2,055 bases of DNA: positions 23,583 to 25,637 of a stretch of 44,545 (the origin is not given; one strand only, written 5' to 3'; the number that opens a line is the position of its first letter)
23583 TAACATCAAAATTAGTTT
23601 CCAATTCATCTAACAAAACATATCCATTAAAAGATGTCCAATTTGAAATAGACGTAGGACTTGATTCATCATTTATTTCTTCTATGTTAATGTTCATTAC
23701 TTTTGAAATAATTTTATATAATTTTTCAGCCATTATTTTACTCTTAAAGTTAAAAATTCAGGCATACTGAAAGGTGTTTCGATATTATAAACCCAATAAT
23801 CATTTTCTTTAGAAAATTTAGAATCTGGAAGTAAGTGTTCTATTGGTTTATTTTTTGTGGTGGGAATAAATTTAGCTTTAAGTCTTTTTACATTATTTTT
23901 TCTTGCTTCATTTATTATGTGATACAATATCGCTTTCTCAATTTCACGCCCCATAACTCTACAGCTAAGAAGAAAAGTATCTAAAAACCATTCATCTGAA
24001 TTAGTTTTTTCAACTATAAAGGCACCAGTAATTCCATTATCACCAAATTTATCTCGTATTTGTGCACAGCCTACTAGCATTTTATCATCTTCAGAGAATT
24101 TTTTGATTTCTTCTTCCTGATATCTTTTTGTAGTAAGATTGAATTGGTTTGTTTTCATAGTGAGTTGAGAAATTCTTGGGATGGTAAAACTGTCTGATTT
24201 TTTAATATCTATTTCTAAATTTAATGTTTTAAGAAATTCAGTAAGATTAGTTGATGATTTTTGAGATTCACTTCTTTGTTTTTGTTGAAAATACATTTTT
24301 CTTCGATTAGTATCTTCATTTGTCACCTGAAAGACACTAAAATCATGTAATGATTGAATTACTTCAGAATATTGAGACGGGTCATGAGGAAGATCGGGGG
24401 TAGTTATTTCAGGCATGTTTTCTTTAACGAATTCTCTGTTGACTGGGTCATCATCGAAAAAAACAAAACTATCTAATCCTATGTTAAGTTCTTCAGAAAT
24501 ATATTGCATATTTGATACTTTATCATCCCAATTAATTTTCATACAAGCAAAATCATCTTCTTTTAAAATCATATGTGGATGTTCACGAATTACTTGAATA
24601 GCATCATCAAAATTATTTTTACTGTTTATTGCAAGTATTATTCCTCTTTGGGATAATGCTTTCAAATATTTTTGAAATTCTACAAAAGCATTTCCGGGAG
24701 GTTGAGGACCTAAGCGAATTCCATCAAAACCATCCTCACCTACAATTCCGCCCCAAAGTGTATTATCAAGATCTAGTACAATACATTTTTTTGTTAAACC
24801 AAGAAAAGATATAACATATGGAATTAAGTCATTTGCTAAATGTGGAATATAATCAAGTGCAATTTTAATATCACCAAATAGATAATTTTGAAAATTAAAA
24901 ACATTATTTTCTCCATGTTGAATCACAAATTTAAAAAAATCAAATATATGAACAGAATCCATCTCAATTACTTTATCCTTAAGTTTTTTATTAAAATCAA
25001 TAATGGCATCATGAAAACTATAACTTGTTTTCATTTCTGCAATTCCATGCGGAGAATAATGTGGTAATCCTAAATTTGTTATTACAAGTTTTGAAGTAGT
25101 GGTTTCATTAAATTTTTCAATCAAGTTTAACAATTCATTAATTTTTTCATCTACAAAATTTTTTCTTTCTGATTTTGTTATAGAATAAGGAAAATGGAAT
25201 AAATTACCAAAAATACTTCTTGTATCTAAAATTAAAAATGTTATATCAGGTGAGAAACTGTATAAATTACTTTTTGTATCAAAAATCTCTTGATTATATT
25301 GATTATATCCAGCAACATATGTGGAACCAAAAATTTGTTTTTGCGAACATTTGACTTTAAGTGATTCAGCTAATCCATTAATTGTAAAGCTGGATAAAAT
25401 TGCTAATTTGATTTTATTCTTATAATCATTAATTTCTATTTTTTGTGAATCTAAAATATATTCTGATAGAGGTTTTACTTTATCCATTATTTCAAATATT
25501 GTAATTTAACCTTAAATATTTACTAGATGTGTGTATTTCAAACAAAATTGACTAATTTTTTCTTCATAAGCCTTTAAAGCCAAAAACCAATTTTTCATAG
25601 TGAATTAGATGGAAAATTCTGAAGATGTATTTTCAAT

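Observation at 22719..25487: Self-contained carrier-protein acylation cassette (FkbH loader, ACP, MaoC dehydratase, AcpS PPTase) embedded in an archaeal-type glycan island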

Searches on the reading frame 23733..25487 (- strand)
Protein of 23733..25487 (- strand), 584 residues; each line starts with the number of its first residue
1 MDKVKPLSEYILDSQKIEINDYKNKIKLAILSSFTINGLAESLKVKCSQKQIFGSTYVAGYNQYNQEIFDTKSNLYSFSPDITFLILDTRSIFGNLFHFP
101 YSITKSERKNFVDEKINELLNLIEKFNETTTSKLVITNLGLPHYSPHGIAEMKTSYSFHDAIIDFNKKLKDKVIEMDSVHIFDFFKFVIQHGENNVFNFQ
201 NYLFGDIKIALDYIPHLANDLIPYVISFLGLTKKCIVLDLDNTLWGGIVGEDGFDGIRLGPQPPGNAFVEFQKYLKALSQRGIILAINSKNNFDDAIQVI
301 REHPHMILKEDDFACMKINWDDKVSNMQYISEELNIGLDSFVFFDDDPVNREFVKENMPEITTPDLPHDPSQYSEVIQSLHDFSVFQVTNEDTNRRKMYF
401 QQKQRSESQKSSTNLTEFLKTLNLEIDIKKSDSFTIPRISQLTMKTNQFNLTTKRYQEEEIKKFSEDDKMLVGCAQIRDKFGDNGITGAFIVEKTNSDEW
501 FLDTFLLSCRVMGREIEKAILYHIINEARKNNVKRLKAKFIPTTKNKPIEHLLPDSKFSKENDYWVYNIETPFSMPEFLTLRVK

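Call 3: search_protein_families(library=pfam, proteins=[window:23733-25487:-], max_evalue=0.01)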
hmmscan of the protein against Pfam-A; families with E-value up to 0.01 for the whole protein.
window:23733-25487:- (584 aa): 3 families
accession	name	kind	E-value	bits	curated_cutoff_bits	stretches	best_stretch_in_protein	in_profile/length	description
PF21211.3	FkbH_N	-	4.5e-16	59.8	27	1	27-222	1-188/192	FkbH, N-terminal domain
PF12689.13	Acid_PPase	-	0.0008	19.7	27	0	309-355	95-141/169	Acid Phosphatase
PF03031.24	NIF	-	0.0061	16.7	21.8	0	234-362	1-132/160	NLI interacting factor-like phosphatase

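Call 5: search_protein_families(library=ncbifam, proteins=[window:23733-25487:-], max_evalue=0.001)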
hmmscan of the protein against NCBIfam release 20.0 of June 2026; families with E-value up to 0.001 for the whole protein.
window:23733-25487:- (584 aa): 2 families
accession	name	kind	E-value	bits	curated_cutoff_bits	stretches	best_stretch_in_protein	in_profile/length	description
TIGR01686.1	FkbH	subfamily_domain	1e-90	304.2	146.65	1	232-558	2-319/323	FkbH domain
TIGR01681.1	HAD-SF-IIIC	subfamily_domain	2.1e-18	67.4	35.75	1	234-356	1-130/132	HAD-IIIC family phosphatase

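Call 12: find_homologous_proteins(query=window:23733-25487:-, max_evalue=1e-10)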
Query window:23733-25487:- (584 aa): 7999 proteins with E <= 1e-10 among 8000 candidates; the best 120 are listed.
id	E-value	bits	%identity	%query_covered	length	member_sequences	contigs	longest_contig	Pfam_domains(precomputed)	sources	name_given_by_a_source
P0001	0.0e+0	1257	95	100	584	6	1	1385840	PF21211.4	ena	-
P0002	0.0e+0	1224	92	100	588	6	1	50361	PF21211.4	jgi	jgi:FkbH-like protein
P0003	0.0e+0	1210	91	100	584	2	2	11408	PF21211.4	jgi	jgi:FkbH-like protein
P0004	0.0e+0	1164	95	93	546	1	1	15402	PF21211.4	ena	-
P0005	0.0e+0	1159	86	100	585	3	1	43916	PF21211.4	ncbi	-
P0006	0.0e+0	1152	86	100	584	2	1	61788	PF12689.14,PF21211.4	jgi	-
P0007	0.0e+0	1149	85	100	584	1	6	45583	PF21211.4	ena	-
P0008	0.0e+0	1144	86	100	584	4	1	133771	PF21211.4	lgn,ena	-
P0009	0.0e+0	1139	84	100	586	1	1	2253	PF21211.4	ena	-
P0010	0.0e+0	1132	84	100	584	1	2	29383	PF21211.4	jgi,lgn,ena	-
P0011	0.0e+0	1131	84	100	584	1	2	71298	PF21211.4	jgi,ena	-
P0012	0.0e+0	1116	83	100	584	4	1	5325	PF21211.4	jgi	-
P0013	0.0e+0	1107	83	100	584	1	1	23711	PF21211.4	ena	-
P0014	0.0e+0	1097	82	100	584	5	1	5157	PF21211.4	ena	-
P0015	0.0e+0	1095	81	100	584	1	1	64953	PF21211.4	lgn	-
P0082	1.1e-249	848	61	99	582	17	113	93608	PF21211.4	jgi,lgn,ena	-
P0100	2.6e-244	831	61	99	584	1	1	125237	PF12689.14,PF21211.4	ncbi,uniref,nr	ncbi:HAD-IIIC family phosphatase [Candidatus Nitrosotenuis chungbukensis]|uniref:HAD-IIIC family pho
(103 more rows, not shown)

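Call 13: find_encoding_contigs(protein=window:23733-25487:-, flank=10000, max_places=6)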
Protein window:23733-25487:- (584 aa): 8 contigs read that carry it; 2 places shown.
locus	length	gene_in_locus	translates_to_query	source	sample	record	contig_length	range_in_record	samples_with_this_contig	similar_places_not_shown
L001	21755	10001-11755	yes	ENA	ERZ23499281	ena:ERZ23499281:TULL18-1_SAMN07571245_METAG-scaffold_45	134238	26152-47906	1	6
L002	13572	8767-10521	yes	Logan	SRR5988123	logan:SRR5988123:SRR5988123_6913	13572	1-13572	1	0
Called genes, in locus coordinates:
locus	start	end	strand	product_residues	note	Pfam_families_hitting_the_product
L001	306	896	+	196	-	PF05050:Methyltransf_21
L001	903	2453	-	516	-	PF13231:PMT_2 (weak), PF02366:PMT (weak)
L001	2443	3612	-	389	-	PF01943:Polysacc_synt (faint)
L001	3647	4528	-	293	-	PF00535:Glycos_transf_2, PF13641:Glyco_tranf_2_3 (weak)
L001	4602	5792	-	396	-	PF13439:Glyco_transf_4, PF00534:Glycos_transf_1, PF13692:Glyco_trans_1_4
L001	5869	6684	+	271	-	PF04989:RMNT_CmcI (faint), PF13578:Methyltransf_24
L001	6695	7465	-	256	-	PF02475:TRM5-TYW2_MTfase (weak), PF05575:V_cholerae_RfbT (weak), PF05050:Methyltransf_21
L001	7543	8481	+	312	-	PF01073:3Beta_HSD (weak), PF01370:Epimerase, PF02719:Polysacc_synt_2, PF03435:Sacchrp_dh_NADP (weak), PF04321:RmlD_sub_bind, PF07993:NAD_binding_4 (faint), PF16363:GDP_Man_Dehyd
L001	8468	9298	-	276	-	PF01522:Polysacc_deac_1, PF11959:DUF3473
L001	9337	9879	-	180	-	PF14602:Hexapep_2 (faint), PF00132:Hexapep (faint)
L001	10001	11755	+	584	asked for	PF21211:FkbH_N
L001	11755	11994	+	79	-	-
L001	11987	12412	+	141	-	PF01575:MaoC_dehydratas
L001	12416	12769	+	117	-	PF01648:ACPS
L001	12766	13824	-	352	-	PF00535:Glycos_transf_2, PF13641:Glyco_tranf_2_3, PF13632:Glyco_trans_2_3 (weak)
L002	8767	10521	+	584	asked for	PF21211:FkbH_N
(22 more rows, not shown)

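Call 14: find_related_loci(query=window:23733-25487:-, collection=genome_contigs, flank=8000)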
Query window:23733-25487:- (584 aa) in genome_contigs; peptide patterns used: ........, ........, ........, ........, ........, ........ (x = any residue, [..] = any of these).
53 stretches matched a pattern; 1 encode a relative of the query (tblastn E <= 1e-3); 1 distinct loci.
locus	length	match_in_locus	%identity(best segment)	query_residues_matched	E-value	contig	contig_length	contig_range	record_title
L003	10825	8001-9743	79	1-581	0e+0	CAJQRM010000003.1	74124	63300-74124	MAG: uncultured Candidatus Nitrosopumilus sp. isolate RIS_SAG_08 genome assembly, contig: c_000000000602, whole genome s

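Call 22: search_solved_structures(query=window:23733-25487:-, max_evalue=0.01, show_alignments=2)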
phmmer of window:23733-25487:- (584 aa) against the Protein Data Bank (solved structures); distinct sequences matched with E-value up to 0.01: 1.
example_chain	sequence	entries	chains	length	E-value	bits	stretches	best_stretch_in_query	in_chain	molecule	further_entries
3slr_A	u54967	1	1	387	7.1e-57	196.9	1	25-385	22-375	uncharacterized protein BF1531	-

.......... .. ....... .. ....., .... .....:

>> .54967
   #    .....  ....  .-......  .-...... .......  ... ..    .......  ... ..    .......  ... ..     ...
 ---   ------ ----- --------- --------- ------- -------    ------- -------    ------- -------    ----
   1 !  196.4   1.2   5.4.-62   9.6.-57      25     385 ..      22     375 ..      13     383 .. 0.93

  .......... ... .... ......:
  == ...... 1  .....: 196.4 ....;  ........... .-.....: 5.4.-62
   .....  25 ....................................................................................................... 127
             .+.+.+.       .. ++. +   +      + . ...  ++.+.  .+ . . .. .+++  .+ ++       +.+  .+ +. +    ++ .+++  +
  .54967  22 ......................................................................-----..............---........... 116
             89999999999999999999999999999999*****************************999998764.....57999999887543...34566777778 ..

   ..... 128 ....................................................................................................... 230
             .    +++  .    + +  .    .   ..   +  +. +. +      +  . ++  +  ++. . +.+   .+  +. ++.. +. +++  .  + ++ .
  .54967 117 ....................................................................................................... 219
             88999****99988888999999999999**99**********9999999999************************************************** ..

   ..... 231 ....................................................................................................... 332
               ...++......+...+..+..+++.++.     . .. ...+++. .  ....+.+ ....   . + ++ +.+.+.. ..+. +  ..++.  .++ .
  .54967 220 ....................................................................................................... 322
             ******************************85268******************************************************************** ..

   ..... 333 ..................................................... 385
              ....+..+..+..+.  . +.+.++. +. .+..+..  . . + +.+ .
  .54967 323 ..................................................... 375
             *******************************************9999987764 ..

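Call 25: find_encoding_contigs(protein=P0100, flank=10000, max_places=3)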
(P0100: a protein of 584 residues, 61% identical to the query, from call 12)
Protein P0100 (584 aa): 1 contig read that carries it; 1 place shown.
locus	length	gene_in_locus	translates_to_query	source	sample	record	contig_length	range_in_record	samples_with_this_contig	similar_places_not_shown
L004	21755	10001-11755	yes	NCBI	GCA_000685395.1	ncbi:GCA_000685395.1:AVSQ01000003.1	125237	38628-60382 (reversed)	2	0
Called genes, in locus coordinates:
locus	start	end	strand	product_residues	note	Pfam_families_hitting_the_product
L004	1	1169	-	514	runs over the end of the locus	PF13231:PMT_2 (weak)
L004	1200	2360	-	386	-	PF01943:Polysacc_synt, PF13440:Polysacc_synt_3 (faint)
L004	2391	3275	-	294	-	PF00535:Glycos_transf_2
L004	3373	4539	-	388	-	PF00155:Aminotran_1_2, PF01041:DegT_DnrJ_EryC1, PF01053:Cys_Met_Meta_PP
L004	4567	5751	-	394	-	PF20706:GT4-conflict (faint), PF13439:Glyco_transf_4, PF13579:Glyco_trans_4_4 (weak), PF00534:Glycos_transf_1, PF13692:Glyco_trans_1_4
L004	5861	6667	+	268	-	PF13578:Methyltransf_24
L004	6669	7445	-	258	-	PF05050:Methyltransf_21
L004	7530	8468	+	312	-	PF00106:adh_short (faint), PF01073:3Beta_HSD, PF01370:Epimerase, PF02719:Polysacc_synt_2, PF03435:Sacchrp_dh_NADP (weak), PF04321:RmlD_sub_bind, PF13460:NAD_binding_10, PF16363:GDP_Man_Dehyd, +1 more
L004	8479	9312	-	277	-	PF01522:Polysacc_deac_1, PF11959:DUF3473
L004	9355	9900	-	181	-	PF14602:Hexapep_2 (faint), PF25087:GMPPB_C (faint), PF00132:Hexapep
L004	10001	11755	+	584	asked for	PF21211:FkbH_N, PF12689:Acid_PPase (faint)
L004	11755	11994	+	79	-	-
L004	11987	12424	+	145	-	PF01575:MaoC_dehydratas, PF13452:FAS1_DH_region (faint)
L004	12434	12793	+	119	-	PF01648:ACPS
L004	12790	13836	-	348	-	PF00535:Glycos_transf_2, PF13641:Glyco_tranf_2_3, PF13632:Glyco_trans_2_3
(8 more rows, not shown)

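Call 26: find_encoding_contigs(protein=P0082, flank=10000, max_places=3)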
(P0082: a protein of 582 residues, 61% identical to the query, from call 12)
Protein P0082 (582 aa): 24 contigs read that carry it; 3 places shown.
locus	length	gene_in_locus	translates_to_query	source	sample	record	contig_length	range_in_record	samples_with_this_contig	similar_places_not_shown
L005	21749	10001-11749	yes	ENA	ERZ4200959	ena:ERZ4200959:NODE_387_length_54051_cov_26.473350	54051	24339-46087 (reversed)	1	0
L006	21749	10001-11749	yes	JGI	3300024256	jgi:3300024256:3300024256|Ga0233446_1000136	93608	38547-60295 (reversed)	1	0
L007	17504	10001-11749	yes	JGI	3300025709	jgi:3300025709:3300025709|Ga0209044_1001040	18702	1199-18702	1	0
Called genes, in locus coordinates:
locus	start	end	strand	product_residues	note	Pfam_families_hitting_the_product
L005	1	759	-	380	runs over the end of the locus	PF00155:Aminotran_1_2, PF01041:DegT_DnrJ_EryC1, PF01053:Cys_Met_Meta_PP, PF00266:Aminotran_5 (weak), PF00464:SHMT (weak)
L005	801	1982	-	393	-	PF20706:GT4-conflict (faint), PF13439:Glyco_transf_4, PF00534:Glycos_transf_1, PF13692:Glyco_trans_1_4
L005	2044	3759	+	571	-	PF22807:TrAA12 (faint), PF00127:Copper-bind (weak), PF07995:GSDH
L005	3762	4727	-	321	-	PF00535:Glycos_transf_2, PF10111:Glyco_tranf_2_2 (weak)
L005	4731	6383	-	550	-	PF00483:NTP_transferase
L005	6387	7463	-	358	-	PF00483:NTP_transferase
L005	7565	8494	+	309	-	PF01073:3Beta_HSD, PF01370:Epimerase, PF02719:Polysacc_synt_2, PF03435:Sacchrp_dh_NADP, PF04321:RmlD_sub_bind, PF07993:NAD_binding_4 (faint), PF13460:NAD_binding_10 (weak), PF16363:GDP_Man_Dehyd, +1 more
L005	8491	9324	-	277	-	PF01522:Polysacc_deac_1, PF22537:WbmS-like (faint), PF11959:DUF3473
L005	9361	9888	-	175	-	PF25087:GMPPB_C (faint), PF00132:Hexapep (faint)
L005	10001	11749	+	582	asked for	PF21211:FkbH_N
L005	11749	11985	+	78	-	PF00550:PP-binding (weak)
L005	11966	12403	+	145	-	PF01575:MaoC_dehydratas, PF13452:FAS1_DH_region (weak)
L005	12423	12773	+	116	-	PF01648:ACPS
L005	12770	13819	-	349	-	PF00535:Glycos_transf_2, PF13641:Glyco_tranf_2_3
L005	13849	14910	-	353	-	PF00483:NTP_transferase, PF12804:NTP_transf_3, PF24894:Hexapep_GlmU (faint), PF25084:LbH_EIF2B, PF00132:Hexapep, PF25087:GMPPB_C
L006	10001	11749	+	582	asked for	PF21211:FkbH_N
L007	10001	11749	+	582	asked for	PF21211:FkbH_N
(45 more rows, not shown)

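Call 27: search_dna_similar(query=window:23733-25487:-, collection=plasmids, mode=protein, max_rows=30, max_evalue=1e-10)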
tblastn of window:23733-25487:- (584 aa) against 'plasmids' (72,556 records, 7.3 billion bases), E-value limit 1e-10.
Records with a match: 203; places in all: 206; records where one place covers at least 80% of the query: 89.
Best place of each record, by identity: <60% 203.
By first word of the organism name: Bacillus 52; Sinorhizobium 40; Streptomyces 38; Ralstonia 15; Clostridium 13; Rhodococcus 5; Rhizobium 4; Nocardia 3; Methylosinus 2; Erwinia 2; and 25 more.
By predicted mobility (MOB-suite, as given by PLSDB): non-mobilizable 125; mobilizable 73; conjugative 5.
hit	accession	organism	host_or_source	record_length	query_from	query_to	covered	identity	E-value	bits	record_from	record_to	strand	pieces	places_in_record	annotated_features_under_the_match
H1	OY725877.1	Subdoligranulum variabile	-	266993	27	546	89%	32.4%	2e-73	263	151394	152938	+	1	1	none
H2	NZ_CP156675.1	Pseudalkalibacillus hwajinpoensis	mixed culture,soil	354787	27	581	95%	30.0%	2e-77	274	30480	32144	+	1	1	HAD-IIIC family phosphatase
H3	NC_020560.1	Sinorhizobium meliloti 2011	-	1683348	16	558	93%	30.6%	4e-75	268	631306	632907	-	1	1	none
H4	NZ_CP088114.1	Sinorhizobium meliloti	cell culture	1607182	16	558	93%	30.4%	2e-75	269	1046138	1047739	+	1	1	none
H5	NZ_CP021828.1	Sinorhizobium meliloti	Medicago truncatula,Single Cell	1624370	16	559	93%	30.3%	2e-75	268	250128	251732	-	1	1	none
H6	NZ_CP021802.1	Sinorhizobium meliloti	Medicago sativa,Single Cell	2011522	16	559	93%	30.3%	5e-75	267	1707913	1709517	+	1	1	none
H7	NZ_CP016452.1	Sinorhizobium sp. RAC02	Microbial isolate,Algal phycosphere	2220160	20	581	96%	29.3%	6e-75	267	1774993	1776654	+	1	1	none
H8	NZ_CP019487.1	Sinorhizobium meliloti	alfalfa,single cell,nitrogen fixing ...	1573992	16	558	93%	30.0%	1e-74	266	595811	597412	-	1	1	none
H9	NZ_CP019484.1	Sinorhizobium meliloti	alfalfa,whole organism,alfalfa nodule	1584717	16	558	93%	30.0%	1e-74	266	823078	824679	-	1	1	none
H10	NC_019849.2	Sinorhizobium meliloti GR4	-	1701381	16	558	93%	30.0%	2e-74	266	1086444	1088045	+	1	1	none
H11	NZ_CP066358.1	Sinorhizobium meliloti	Medicago lupulina L.,nodules of ...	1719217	16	558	93%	30.0%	2e-73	263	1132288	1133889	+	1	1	none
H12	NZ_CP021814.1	Sinorhizobium meliloti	Medicago truncatula,Single Cell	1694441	26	558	91%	30.6%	2e-74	266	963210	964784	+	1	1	none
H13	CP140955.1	Sinorhizobium meliloti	Medicago lupulina,whole organism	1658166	26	558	91%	30.6%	3e-74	265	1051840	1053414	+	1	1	HAD family hydrolase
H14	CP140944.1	Sinorhizobium meliloti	Medicago lupulina,whole organism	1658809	26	558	91%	30.6%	3e-74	265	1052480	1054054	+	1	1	HAD family hydrolase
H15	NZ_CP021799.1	Sinorhizobium meliloti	Medicago sativa,Single Cell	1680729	26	558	91%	30.6%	5e-74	265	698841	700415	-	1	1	none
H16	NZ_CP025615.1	Niveispirillum cyanobacteriorum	sing cell,cyanobacterial aggregates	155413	26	552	90%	30.9%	7e-79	278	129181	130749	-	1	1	HAD-IIIC family phosphatase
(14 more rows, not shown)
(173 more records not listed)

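Call 29: get_annotated_region(hit=H2, flank=9000)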
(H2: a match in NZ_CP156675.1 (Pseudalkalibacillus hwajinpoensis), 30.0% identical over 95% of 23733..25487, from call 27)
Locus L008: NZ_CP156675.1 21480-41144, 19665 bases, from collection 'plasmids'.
description: Pseudalkalibacillus hwajinpoensis strain Zjut HJ2101 plasmid unnamed1, complete sequence
organism: Pseudalkalibacillus hwajinpoensis (NCBI taxid 208199)
taxonomy: Bacteria; Bacillota; Bacilli; Bacillales; Bacillaceae; Pseudalkalibacillus; Pseudalkalibacillus hwajinpoensis
host: -; source: mixed culture,soil; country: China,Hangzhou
typing (MOB-suite, as given by PLSDB): non-mobilizable
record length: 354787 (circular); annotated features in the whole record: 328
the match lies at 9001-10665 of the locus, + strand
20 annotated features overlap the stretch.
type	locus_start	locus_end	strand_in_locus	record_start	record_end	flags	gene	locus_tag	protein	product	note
CDS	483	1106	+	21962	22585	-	-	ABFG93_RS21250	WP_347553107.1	TetR/AcrR family transcriptional regulator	GO:0006355 - regulation of DNA-templated transcription [Evidence IEA]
CDS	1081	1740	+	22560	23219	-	-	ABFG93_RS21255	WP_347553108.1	MBL fold metallo-hydrolase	-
CDS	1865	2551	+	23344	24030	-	-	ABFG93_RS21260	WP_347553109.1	alpha/beta fold hydrolase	-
CDS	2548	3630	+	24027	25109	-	-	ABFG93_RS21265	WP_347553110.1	hypothetical protein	-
CDS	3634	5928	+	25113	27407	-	-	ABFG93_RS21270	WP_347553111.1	beta-ketoacyl-[acyl-carrier-protein] synthase family protein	-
CDS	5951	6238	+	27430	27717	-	-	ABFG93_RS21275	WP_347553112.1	phosphopantetheine-binding protein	-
CDS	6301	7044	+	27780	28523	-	-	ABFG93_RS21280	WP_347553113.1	3-oxoacyl-ACP reductase family protein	-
CDS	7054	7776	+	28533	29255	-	-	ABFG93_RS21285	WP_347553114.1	SDR family NAD(P)-dependent oxidoreductase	-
CDS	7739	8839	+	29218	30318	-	-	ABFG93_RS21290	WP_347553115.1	3-oxoacyl-ACP synthase III family protein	-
CDS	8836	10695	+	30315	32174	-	-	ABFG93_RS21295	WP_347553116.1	HAD-IIIC family phosphatase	-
CDS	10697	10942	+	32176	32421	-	-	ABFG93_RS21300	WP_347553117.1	acyl carrier protein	GO:0006633 - fatty acid biosynthetic process [Evidence IEA]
CDS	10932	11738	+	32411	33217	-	-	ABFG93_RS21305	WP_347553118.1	2-oxo acid dehydrogenase subunit E2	-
CDS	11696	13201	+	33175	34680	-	-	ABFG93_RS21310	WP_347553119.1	NAD(P)/FAD-dependent oxidoreductase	-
CDS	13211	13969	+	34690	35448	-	-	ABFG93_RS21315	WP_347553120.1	enoyl-CoA hydratase/isomerase family protein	-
CDS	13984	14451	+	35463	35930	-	-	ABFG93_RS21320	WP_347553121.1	3-hydroxyacyl-ACP dehydratase FabZ family protein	GO:0006633 - fatty acid biosynthetic process [Evidence IEA]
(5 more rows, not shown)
